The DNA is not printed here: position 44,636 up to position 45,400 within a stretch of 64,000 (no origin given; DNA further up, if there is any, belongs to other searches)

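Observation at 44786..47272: HEPN/MNT pair split by a cupin-HD-GYP phosphodiesterase, in a four-gene cassette led by a c-di-GMP riboswitch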

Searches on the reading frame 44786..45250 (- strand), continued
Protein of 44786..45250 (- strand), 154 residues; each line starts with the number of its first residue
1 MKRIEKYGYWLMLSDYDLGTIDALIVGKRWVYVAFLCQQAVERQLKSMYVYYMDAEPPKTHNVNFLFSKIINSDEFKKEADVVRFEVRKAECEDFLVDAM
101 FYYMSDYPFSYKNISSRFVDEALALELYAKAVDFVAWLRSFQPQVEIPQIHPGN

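Call 60: fold_search(model_id=the predicted structure, library=pdb)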
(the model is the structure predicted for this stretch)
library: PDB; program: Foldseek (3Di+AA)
matches with E <= 10: 89; with E <= 0.001: 0
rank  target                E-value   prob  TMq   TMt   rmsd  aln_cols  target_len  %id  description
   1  1wol                  3.0e-03  1.00  0.56  0.68   4.4       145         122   21  Crystal Structure of ST0689, an archaeal HEPN homologue (released 2005-11-22)
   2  1ufb_A                8.1e-03  1.00  0.64  0.76   3.4       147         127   19  Crystal structure of TT1696 from Thermus thermophilus HB8 (released 2003-11-28)
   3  4nqf_B                2.9e-02  1.00  0.56  0.57   7.2       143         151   15  Crystal structure of HEPN domain protein (released 2014-03-26)
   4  4nqf_A                3.8e-02  1.00  0.56  0.59   5.1       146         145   14  Crystal structure of HEPN domain protein (released 2014-03-26)
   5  2hsb                  7.1e-02  1.00  0.59  0.71   4.1       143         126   15  Crystal structure of a hepn domain containing protein (af_0298) from archaeoglobus fulgidus at 1.95 A resolution (released 2006-08-15)
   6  3o10_A                1.7e-01  1.00  0.60  0.66   3.8       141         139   10  Crystal structure of the HEPN domain from human sacsin (released 2011-03-30)
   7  3o10_D                4.5e-01  0.99  0.61  0.67   4.4       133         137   14  Crystal structure of the HEPN domain from human sacsin (released 2011-03-30)
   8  4x0r_B                7.3e-01  0.16  0.28  0.22  13.6       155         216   15  Crystal structure of human MxB stalk domain (released 2014-12-10)
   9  5q0n_C                7.3e-01  0.08  0.19  0.15  13.6       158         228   18  Ligand binding to FARNESOID-X-RECEPTOR (released 2017-07-05)
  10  3fli                  1.1e+00  0.08  0.19  0.16  12.0       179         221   18  Discovery of XL335, a Highly Potent, Selective and Orally-Active Agonist of the Farnesoid X Receptor (FXR) (released 2009-12-22)
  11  2q00_B                1.5e+00  0.69  0.48  0.59   7.4       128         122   12  Crystal structure of the P95883_SULSO protein from Sulfolobus solfataricus. NESG target SsR10. (released 2007-05-29)
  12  1o3u                  1.6e+00  0.84  0.55  0.69   4.2       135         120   13  Crystal structure of an hepn domain protein (tm0613) from thermotoga maritima at 1.75 A resolution (released 2003-04-22)
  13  1eer_A                2.5e+00  0.09  0.24  0.23  12.8       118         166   11  CRYSTAL STRUCTURE OF HUMAN ERYTHROPOIETIN COMPLEXED TO ITS RECEPTOR AT 1.9 ANGSTROMS (released 1999-10-01)
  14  6xmj_O                2.6e+00  0.08  0.27  0.22  14.9       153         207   13  Human 20S proteasome bound to an engineered 11S (PA26) activator (released 2020-07-22)
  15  1wlx_MODEL_1_A        2.6e+00  0.06  0.21  0.24  14.9       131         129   14  Solution structure of the third spectrin repeat of alpha-actinin-4 (released 2005-08-09)
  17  1kan_A                2.9e+00  0.18  0.38  0.26   6.3       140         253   10  MOLECULAR STRUCTURE OF KANAMYCIN NUCLEOTIDYLTRANSFERASE DETERMINED TO 3.0-ANGSTROMS RESOLUTION (released 1994-08-31)
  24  6p01_A                4.2e+00  0.15  0.40  0.28   6.4       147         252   10  Apo structure of the E52D mutant of ANT-4 (released 2020-01-29)
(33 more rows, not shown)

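Call 75: find_encoding_contigs(protein=P0266, flank=4000, max_places=3)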
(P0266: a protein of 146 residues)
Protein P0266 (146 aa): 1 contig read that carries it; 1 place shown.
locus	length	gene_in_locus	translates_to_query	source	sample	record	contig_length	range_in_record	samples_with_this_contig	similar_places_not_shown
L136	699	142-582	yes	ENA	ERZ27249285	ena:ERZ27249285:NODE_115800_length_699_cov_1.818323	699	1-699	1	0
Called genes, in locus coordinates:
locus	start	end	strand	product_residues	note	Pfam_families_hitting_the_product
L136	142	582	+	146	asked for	PF05168:HEPN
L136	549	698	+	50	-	?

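Call 76: find_encoding_contigs(protein=P0263, flank=4000, max_places=3)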
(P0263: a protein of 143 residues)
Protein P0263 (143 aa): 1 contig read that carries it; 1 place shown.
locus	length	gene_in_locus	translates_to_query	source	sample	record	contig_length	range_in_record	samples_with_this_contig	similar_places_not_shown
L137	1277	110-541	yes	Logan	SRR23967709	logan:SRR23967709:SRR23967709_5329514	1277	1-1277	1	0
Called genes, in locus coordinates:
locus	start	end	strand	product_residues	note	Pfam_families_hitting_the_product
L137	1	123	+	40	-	?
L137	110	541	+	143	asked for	PF05168:HEPN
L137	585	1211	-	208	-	PF13580:SIS_2, PF01380:SIS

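Call 86: search_dna_similar(query=window:44786-45250:-, collection=plasmids, mode=protein, max_evalue=0.001, max_rows=10)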
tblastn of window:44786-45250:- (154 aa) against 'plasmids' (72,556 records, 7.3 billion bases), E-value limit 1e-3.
No match.

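Call 87: search_dna_similar(query=window:44786-45250:-, collection=phages, mode=protein, max_evalue=0.001, max_rows=10)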
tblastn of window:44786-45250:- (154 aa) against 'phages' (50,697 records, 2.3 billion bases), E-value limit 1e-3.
No match.
